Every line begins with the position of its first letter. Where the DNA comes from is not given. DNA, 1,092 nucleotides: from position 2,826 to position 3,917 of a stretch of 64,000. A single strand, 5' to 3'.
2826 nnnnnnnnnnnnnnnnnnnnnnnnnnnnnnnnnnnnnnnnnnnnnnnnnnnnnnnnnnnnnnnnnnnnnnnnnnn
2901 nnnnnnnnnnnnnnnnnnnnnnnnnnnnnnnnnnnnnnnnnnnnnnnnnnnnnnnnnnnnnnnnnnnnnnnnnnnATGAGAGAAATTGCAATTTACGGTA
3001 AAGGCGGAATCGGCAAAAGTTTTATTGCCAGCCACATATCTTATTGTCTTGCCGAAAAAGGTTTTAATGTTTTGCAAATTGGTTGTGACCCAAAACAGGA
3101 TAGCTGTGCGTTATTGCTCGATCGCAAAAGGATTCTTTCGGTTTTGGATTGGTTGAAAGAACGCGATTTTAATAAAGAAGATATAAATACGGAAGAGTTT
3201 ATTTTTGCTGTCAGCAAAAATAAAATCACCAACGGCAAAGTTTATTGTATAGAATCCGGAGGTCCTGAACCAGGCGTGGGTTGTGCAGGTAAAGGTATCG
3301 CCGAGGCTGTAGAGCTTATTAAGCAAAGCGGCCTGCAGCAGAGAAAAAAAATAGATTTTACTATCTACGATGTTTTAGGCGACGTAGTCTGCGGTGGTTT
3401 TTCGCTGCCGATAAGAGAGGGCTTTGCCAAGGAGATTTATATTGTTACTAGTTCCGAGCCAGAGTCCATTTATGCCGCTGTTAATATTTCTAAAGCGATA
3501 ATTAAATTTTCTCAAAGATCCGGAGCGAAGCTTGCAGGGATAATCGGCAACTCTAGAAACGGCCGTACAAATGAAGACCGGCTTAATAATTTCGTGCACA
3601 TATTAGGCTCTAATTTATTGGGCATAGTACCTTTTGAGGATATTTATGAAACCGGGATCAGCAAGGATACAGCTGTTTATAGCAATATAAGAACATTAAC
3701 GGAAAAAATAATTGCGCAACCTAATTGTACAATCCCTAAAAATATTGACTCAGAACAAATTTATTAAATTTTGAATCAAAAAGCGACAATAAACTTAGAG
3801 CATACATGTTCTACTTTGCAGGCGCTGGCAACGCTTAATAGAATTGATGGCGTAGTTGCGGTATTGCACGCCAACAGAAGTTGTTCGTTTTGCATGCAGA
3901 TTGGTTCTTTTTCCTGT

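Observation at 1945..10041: Nitrogenase-like reductase operon combined with three SPASM radical-SAM enzymes, matching no described pathway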

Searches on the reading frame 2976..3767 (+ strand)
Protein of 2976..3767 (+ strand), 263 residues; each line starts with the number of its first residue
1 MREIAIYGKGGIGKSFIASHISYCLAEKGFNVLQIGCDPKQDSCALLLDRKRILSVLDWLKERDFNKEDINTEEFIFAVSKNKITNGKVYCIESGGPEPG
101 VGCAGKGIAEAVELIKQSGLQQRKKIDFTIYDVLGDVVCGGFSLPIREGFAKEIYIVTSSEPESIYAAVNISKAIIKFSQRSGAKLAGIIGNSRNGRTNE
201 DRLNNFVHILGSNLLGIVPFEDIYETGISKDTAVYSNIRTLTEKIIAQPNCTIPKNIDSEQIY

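Call 5: search_protein_families(library=pfam, proteins=[window:2976-3767:+], max_evalue=0.01)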
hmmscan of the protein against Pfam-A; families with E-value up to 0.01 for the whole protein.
window:2976-3767:+ (263 aa): 8 families
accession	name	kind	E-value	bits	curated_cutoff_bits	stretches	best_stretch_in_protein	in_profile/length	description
PF00142.24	Fer4_NifH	-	2.3e-75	254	25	1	2-261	1-260/271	4Fe-4S iron sulfur cluster binding proteins, NifH/frxC family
PF01656.29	CbiA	-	2e-09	37.9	25.4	1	5-222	3-113/125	CobQ/CobB/MinD/ParA nucleotide binding domain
PF13614.12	AAA_31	-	8.5e-07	29.5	27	1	2-52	2-54/177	AAA domain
PF20720.3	nSTAND3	-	2.5e-05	24.4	27.2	1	5-80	21-95/155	Novel STAND NTPase 3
PF10609.15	ParA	-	0.00017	21.5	27.1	1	7-35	10-38/246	NUBPL iron-transfer P-loop NTPase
PF02374.21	ArsA_ATPase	-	0.00026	20.7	24.3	1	1-40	1-40/305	Anion-transporting ATPase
PF09140.17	MipZ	-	0.00042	20.1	20.7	1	9-50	9-50/262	ATPase MipZ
PF13481.12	AAA_25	-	0.0044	17.1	27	1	4-34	36-65/195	AAA domain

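Call 6: search_protein_families(library=ncbifam, proteins=[window:2976-3767:+], max_evalue=0.01)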
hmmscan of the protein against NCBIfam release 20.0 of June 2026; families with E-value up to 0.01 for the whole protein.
window:2976-3767:+ (263 aa): 16 families
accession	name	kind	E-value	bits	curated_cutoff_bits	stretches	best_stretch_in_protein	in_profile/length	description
TIGR01287.1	nifH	equivalog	1.5e-75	254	394.35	1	2-262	1-261/275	nitrogenase iron protein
NF033200.1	F430_CfbC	exception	1.8e-71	240.6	402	1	2-261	1-254/260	Ni-sirohydrochlorin a,c-diamide reductive cyclase ATP-dependent reductase subunit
NF009701.0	PRK13230.1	subfamily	3.5e-66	223.2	350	1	1-262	1-274/291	nitrogenase reductase-like protein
NF009702.0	PRK13231.1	equivalog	1e-58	198.6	427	1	1-234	2-219/264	nitrogenase reductase-like protein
TIGR01281.1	DPOR_bchL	equivalog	5.7e-52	176.7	345.15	1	4-232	3-218/268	ferredoxin:protochlorophyllide reductase (ATP-dependent) iron-sulfur ATP-binding protein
TIGR02016.1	BchX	equivalog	2.8e-51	174.6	331.2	1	2-222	1-217/296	chlorophyllide a reductase iron protein subunit X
TIGR01969.1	minD_arch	subfamily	3.9e-05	23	201.75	0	7-39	7-39/251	cell division ATPase MinD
NF041417.1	ArsA_halo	exception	0.00027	19.8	800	1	6-40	338-372/617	arsenical pump-driving ATPase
TIGR04291.1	arsen_driv_ArsA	equivalog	0.00028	19.7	650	1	5-44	324-363/565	arsenical pump-driving ATPase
NF047398.1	AAA_KGGVGR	domain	0.00035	21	90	1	9-97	11-102/190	KGGVGR-motif variant AAA ATPase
NF010461.0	PRK13886.1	subfamily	0.00035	20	360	1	4-43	6-45/241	conjugal transfer protein TraL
NF041136.1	MrpORP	equivalog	0.00042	19.7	450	1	6-35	11-40/365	iron-sulfur cluster carrier protein MrpORP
TIGR00345.1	GET3_arsA_TRC40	subfamily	0.0034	17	135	1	7-40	3-36/299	TRC40/GET3/ArsA family transport-energizing ATPase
NF041546.1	ParA_partition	equivalog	0.0039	16.8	180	1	8-41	7-40/203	ParA family partition ATPase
NF053655.1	CedD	equivalog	0.006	15.3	600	1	1-33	221-253/527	DNA-translocating ATPase CedD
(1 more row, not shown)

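Call 8: find_homologous_proteins(query=window:2976-3767:+, max_evalue=1e-20)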
Query window:2976-3767:+ (263 aa): 8000 proteins with E <= 1e-20 among 8000 candidates; the best 120 are listed.
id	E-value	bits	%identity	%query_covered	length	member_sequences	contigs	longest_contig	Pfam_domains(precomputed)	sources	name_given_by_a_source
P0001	1.6e-170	583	100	100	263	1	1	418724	PF00142.25,PF01656.30,PF13614.13,PF20720.4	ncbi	-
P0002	2.7e-121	422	73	99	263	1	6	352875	PF00142.25,PF01656.30,PF13614.13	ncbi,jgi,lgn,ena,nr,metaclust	ncbi:MAG: hypothetical protein P9L96_02180 [Candidatus Gygaella obscura]|nr:hypothetical protein [Ca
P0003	2.0e-74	268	47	100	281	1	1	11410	PF00142.25,PF10609.16,PF01656.30,PF13614.13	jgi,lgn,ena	-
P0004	1.5e-70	255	43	100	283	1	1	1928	PF00142.25,PF10609.16,PF01656.30,PF13614.13,PF02374.22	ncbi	-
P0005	4.0e-70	254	45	100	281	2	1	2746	PF00142.25,PF10609.16,PF01656.30,PF13614.13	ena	-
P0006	2.8e-68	248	40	100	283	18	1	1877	PF00142.25,PF10609.16,PF01656.30,PF13614.13,PF02374.22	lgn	-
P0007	6.0e-66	240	44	100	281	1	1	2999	PF00142.25,PF10609.16,PF01656.30,PF13614.13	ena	-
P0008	7.9e-66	240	44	100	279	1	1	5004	PF00142.25,PF10609.16,PF01656.30,PF13614.13,PF02374.22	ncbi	-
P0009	8.8e-66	240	44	100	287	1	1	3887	PF00142.25,PF10609.16,PF01656.30,PF13614.13,PF02374.22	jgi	jgi:nitrogenase iron protein NifH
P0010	6.9e-60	221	50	89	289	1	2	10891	PF00142.25,PF10609.16,PF01656.30,PF13614.13,PF02374.22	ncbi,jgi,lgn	-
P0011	5.6e-59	218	44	99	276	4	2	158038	PF00142.25,PF10609.16,PF01656.30,PF13614.13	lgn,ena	-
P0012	1.3e-58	216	45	98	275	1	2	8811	PF00142.25,PF10609.16,PF01656.30,PF13614.13,PF02374.22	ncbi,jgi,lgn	-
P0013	2.6e-58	215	45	97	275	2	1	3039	PF00142.25,PF10609.16,PF01656.30,PF13614.13,PF02374.22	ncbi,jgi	-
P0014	3.1e-58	215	44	100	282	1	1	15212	PF00142.25,PF10609.16,PF01656.30,PF13614.13,PF02374.22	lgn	-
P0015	3.2e-58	215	43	100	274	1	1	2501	PF00142.25,PF10609.16,PF01656.30,PF13614.13,PF02374.22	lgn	-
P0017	4.7e-58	215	44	100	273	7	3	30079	PF00142.25,PF10609.16,PF01656.30,PF13614.13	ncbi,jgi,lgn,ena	-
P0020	1.4e-57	213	44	100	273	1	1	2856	PF00142.25,PF10609.16,PF01656.30,PF13614.13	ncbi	-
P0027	3.9e-57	212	45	97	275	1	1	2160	PF00142.25,PF10609.16,PF01656.30,PF13614.13,PF02374.22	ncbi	-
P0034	8.5e-57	210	44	99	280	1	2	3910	PF00142.25,PF10609.16,PF01656.30,PF13614.13,PF02374.22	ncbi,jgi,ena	-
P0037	1.1e-56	210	43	100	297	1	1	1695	PF00142.25,PF10609.16,PF01656.30,PF13614.13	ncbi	-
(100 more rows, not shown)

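Call 11: find_encoding_contigs(protein=P0001, flank=1000, max_places=2)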
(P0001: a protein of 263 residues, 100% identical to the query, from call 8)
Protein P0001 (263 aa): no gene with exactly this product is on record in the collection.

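Call 12: find_encoding_contigs(protein=P0002, flank=10000, max_places=3)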
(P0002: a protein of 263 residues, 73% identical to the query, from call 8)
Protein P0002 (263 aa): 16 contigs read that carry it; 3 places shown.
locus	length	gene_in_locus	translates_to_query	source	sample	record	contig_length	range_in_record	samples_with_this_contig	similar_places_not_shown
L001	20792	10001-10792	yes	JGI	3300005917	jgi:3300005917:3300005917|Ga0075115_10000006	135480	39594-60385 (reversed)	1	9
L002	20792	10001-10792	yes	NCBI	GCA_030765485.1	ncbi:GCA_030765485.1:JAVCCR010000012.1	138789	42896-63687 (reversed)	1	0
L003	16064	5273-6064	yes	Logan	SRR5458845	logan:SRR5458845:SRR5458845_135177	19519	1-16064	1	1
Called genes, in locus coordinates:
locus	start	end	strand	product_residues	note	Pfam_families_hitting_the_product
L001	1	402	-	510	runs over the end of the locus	PF14849:YidC_periplas, PF02096:60KD_IMP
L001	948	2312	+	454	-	PF11638:DnaA_N, PF00308:Bac_DnaA, PF01695:IstB_IS21, PF00004:AAA, PF13173:AAA_14 (weak), PF08299:Bac_DnaA_C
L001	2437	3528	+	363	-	PF00712:DNA_pol3_beta, PF02767:DNA_pol3_beta_2, PF02768:DNA_pol3_beta_3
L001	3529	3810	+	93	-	PF05258:DciA (weak)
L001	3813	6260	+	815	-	PF02518:HATPase_c, PF00204:DNA_gyraseB, PF01751:Toprim, PF00986:DNA_gyraseB_C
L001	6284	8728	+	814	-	PF00521:DNA_topoisoIV, PF03989:DNA_gyraseA_C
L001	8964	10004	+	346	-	PF13353:Fer4_12 (weak), PF04055:Radical_SAM, PF13186:SPASM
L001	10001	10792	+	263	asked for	PF00142:Fer4_NifH, PF01656:CbiA, PF13614:AAA_31 (weak)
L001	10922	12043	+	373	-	PF00148:Oxidored_nitro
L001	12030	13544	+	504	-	PF00148:Oxidored_nitro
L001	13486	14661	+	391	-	PF04055:Radical_SAM, PF13186:SPASM (faint)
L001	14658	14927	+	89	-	-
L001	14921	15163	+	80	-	-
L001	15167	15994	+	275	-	-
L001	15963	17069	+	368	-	PF04055:Radical_SAM, PF13186:SPASM (weak)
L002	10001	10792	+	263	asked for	PF00142:Fer4_NifH, PF01656:CbiA, PF13614:AAA_31 (weak)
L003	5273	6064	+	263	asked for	PF00142:Fer4_NifH, PF01656:CbiA, PF13614:AAA_31 (weak)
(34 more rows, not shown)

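Call 13: find_encoding_contigs(protein=P0003, flank=10000, max_places=3)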
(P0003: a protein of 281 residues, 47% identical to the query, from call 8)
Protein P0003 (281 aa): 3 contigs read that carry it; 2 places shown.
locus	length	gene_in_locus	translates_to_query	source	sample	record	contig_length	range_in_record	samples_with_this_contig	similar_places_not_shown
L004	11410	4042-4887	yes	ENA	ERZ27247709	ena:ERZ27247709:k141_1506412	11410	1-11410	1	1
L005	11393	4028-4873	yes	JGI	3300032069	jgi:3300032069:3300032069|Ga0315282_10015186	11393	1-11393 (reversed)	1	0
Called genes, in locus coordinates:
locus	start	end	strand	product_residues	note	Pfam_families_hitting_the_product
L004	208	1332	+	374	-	PF01966:HD, PF13487:HD_5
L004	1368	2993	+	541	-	-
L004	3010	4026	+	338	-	PF13353:Fer4_12 (weak), PF04055:Radical_SAM, PF13186:SPASM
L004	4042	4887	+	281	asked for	PF00142:Fer4_NifH, PF01656:CbiA, PF10609:ParA (faint), PF13614:AAA_31 (weak)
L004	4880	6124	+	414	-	PF00148:Oxidored_nitro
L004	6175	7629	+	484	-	PF00148:Oxidored_nitro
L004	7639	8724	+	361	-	PF04055:Radical_SAM, PF13353:Fer4_12 (weak), PF13186:SPASM (weak)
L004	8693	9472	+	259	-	-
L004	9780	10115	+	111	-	-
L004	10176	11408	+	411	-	?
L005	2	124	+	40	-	?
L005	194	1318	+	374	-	PF01966:HD, PF13487:HD_5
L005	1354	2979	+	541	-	-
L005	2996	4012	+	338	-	PF13353:Fer4_12 (weak), PF04055:Radical_SAM, PF13186:SPASM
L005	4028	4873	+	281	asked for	PF00142:Fer4_NifH, PF01656:CbiA, PF10609:ParA (faint), PF13614:AAA_31 (weak)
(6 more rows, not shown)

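Call 40: list_cluster_members(proteins=[P0004, P0008, P0010, P0012, P0013, P0017, P0020, P0027, P0034, P0037])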
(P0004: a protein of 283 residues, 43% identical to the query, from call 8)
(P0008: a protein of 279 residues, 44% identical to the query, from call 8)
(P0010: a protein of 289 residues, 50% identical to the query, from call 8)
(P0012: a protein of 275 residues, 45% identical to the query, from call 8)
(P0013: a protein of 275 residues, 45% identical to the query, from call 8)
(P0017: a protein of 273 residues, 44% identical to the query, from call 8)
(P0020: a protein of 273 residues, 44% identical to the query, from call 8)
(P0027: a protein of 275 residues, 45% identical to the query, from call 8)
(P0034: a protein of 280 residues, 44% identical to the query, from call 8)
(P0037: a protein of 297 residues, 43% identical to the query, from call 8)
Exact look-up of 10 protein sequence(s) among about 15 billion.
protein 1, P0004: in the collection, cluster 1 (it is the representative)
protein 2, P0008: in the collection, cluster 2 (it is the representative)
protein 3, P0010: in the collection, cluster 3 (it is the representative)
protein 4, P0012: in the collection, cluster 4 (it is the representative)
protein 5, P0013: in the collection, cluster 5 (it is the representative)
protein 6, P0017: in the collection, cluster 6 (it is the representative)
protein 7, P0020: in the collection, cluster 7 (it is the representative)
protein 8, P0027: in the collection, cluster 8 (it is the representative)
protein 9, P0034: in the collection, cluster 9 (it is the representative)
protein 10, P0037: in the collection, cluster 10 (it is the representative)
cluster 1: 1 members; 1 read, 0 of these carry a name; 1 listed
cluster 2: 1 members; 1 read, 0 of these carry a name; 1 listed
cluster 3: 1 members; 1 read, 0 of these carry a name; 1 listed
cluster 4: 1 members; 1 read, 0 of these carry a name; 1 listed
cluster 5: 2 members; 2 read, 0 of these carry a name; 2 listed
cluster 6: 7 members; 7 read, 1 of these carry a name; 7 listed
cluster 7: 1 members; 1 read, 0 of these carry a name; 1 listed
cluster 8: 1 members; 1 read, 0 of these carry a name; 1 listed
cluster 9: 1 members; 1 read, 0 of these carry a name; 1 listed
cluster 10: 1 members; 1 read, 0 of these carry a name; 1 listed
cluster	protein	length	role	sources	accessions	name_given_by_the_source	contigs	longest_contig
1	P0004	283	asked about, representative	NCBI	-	-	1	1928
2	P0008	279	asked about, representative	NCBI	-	-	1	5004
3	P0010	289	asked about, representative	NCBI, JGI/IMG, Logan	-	-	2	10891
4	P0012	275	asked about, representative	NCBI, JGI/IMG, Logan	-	-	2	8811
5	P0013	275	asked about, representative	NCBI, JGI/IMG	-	-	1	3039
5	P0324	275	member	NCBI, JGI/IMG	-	-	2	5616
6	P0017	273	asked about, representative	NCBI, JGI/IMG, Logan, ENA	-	-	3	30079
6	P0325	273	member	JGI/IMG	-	nitrogenase iron protein NifH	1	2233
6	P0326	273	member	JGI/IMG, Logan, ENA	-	-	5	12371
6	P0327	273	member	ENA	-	-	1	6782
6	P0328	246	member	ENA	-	-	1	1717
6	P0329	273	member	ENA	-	-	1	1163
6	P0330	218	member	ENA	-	-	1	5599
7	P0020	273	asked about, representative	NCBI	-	-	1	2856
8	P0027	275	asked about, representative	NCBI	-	-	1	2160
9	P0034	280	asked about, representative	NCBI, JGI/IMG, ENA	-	-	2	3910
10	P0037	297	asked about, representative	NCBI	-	-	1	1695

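Call 44: search_dna_similar(query=window:2976-3764:+, collection=plasmids, mode=protein, max_rows=40, rows=spread, max_evalue=1e-10)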
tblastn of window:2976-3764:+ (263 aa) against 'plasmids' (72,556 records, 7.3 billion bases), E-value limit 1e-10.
Records with a match: 274; places in all: 381; records where one place covers at least 80% of the query: 265.
Best place of each record, by identity: <60% 274.
By first word of the organism name: Rhizobium 127; Sinorhizobium 76; Bradyrhizobium 10; Clostridium 9; Mesorhizobium 8; Paraburkholderia 6; Nitratidesulfovibrio 4; Neorhizobium 4; Nostoc 3; Sulfitobacter 3; and 19 more.
By predicted mobility (MOB-suite, as given by PLSDB): conjugative 206; non-mobilizable 59; mobilizable 9.
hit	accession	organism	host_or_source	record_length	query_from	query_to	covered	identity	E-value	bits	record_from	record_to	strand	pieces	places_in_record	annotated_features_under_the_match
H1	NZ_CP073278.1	Clostridium butyricum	Homo sapiens,cell culture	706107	1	262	100%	42.8%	4e-56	200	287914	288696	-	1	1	nifH: nitrogenase iron protein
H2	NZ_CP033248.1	Clostridium butyricum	environment swab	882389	1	262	100%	42.8%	4e-56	200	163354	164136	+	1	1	nifH: nitrogenase iron protein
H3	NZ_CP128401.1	Candidatus Chlorohelix allophototropha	Single colony of Candidatus Chlorohelix ...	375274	1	262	100%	39.9%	6e-50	182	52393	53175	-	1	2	nifH: nitrogenase iron protein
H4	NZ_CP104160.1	Rhizobium sp. CB3060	Leucaena leucocephala,cell culture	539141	1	262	100%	39.3%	4e-50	183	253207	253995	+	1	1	nifH: nitrogenase iron protein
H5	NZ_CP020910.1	Rhizobium etli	Phaseolus vulgaris,cell culture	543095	1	262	100%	39.3%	3e-49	181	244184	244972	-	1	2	nifH: nitrogenase iron protein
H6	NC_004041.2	Rhizobium etli CFN 42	-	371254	1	262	100%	39.3%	3e-49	180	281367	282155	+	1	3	nifH: nitrogenase iron protein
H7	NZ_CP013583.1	Rhizobium phaseoli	Phaseolus vulgaris,Whole ...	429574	1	262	100%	39.3%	3e-49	180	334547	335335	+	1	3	nifH: nitrogenase iron protein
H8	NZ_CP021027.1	Rhizobium sp. TAL182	Phaseolus vulgaris,cell culture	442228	1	262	100%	39.3%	3e-49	180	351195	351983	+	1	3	nifH: nitrogenase iron protein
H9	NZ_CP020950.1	Rhizobium sp. CIAT894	-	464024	1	262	100%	39.3%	3e-49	180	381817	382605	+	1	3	nifH: nitrogenase iron protein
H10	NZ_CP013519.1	Rhizobium sp. N113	Phaseolus vulgaris,Whole ...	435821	1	262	100%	39.3%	4e-49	180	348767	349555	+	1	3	nifH: nitrogenase iron protein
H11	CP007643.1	Rhizobium etli bv. phaseoli str. IE4803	Phaseolus vulgaris,whole organism,nodule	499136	1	262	100%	39.3%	4e-49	180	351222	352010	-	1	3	nifH-1: nitrogenase iron protein NifH 1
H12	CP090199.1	Rhizobium leguminosarum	Trifolium ambiguum,Cell culture,nodule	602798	1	262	100%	39.0%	5e-26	182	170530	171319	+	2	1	none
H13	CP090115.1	Rhizobium leguminosarum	Trifolium ambiguum,Cell culture,Plant ...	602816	1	262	100%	39.0%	2e-47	175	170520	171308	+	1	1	nifH: nitrogenase iron protein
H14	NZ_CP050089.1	Rhizobium leguminosarum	Trifolium pratense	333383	1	262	100%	39.0%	3e-47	175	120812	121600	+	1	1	nifH: nitrogenase iron protein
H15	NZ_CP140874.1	Rhizobium beringeri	Trifolium pratense,whole organism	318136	1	262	100%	39.0%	3e-47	174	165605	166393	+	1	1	nifH: nitrogenase iron protein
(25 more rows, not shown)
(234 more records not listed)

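Call 47: get_annotated_region(hit=H1, flank=6000)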
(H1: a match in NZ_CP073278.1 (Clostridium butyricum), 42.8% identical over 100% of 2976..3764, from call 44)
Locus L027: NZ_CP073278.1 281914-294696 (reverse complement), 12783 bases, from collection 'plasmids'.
description: Clostridium butyricum strain CBUT plasmid unnamed, complete sequence
organism: Clostridium butyricum (NCBI taxid 1492)
taxonomy: Bacteria; Bacillota; Clostridia; Eubacteriales; Clostridiaceae; Clostridium; Clostridium butyricum
host: -; source: Homo sapiens,cell culture; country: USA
typing (MOB-suite, as given by PLSDB): non-mobilizable
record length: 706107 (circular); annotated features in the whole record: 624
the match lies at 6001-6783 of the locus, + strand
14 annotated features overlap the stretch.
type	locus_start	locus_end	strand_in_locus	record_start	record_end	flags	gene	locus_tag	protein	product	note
CDS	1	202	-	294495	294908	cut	-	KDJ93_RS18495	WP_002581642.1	TOBE domain-containing protein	-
CDS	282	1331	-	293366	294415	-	-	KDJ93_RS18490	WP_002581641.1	ATP-binding cassette domain-containing protein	-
CDS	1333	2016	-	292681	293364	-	modB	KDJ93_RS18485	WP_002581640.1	molybdate ABC transporter permease subunit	GO:0015689 - molybdate ion transport [Evidence IEA]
CDS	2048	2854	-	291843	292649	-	modA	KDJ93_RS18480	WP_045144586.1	molybdate ABC transporter substrate-binding protein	GO:0015689 - molybdate ion transport [Evidence IEA]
CDS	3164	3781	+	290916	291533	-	-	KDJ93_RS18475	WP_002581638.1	Fe-only nitrogenase accessory AnfO family protein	-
CDS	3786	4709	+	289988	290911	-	-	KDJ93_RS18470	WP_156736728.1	hypothetical protein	-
CDS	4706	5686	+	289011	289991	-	-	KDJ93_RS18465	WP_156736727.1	helix-turn-helix transcriptional regulator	-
CDS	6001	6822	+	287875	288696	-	nifH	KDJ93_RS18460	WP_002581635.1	nitrogenase iron protein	GO:0009399 - nitrogen fixation [Evidence IEA]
CDS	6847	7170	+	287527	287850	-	-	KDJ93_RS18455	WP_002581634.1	P-II family nitrogen regulator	-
CDS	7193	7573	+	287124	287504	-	-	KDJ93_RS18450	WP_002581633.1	P-II family nitrogen regulator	-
CDS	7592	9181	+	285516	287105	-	-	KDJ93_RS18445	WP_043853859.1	nitrogenase component I subunit alpha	-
CDS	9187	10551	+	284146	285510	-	-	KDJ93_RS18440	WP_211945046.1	nitrogenase component 1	-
CDS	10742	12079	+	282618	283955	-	nifE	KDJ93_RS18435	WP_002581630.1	nitrogenase iron-molybdenum cofactor biosynthesis protein NifE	GO:0009399 - nitrogen fixation [Evidence IEA]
CDS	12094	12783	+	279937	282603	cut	nifB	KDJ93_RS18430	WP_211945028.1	nitrogenase cofactor biosynthesis protein NifB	GO:0009399 - nitrogen fixation [Evidence IEA]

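Call 48: get_annotated_region(hit=H6, flank=5000)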
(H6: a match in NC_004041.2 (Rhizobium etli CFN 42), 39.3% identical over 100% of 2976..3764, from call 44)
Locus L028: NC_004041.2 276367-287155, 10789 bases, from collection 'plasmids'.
description: Rhizobium etli CFN 42 plasmid p42d, complete sequence
organism: Rhizobium etli CFN 42 (NCBI taxid 347834)
taxonomy: Bacteria; Pseudomonadota; Alphaproteobacteria; Hyphomicrobiales; Rhizobiaceae; Rhizobium; Rhizobium etli; Rhizobium etli CFN 42
host: -; source: -; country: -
typing (MOB-suite, as given by PLSDB): conjugative; replicon rep_cluster_287; relaxase MOBQ; mating-pair formation MPF_T
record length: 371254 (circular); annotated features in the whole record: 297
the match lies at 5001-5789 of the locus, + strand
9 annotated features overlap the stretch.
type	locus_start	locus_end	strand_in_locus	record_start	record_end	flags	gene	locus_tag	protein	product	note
CDS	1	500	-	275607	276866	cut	-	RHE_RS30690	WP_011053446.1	IS110-like element ISRel25 family transposase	GO:0006313 - DNA transposition [Evidence IEA]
CDS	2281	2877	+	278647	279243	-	-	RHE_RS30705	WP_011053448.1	hypothetical protein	-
CDS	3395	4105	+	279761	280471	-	-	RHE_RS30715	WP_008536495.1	nitrogen fixation protein NifQ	GO:0009399 - nitrogen fixation [Evidence IEA]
CDS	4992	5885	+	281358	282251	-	nifH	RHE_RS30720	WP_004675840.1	nitrogenase iron protein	GO:0009399 - nitrogen fixation [Evidence IEA]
CDS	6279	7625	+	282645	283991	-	hemN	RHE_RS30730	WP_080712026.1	oxygen-independent coproporphyrinogen III oxidase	GO:0006779 - porphyrin-containing compound biosynthetic process [Evidence IEA]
CDS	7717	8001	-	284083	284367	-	-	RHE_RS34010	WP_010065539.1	hypothetical protein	-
CDS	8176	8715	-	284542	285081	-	-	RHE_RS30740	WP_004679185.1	hypothetical protein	-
CDS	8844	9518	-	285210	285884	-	-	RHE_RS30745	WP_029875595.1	transcriptional regulator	-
CDS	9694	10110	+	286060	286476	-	-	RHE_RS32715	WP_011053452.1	hypothetical protein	-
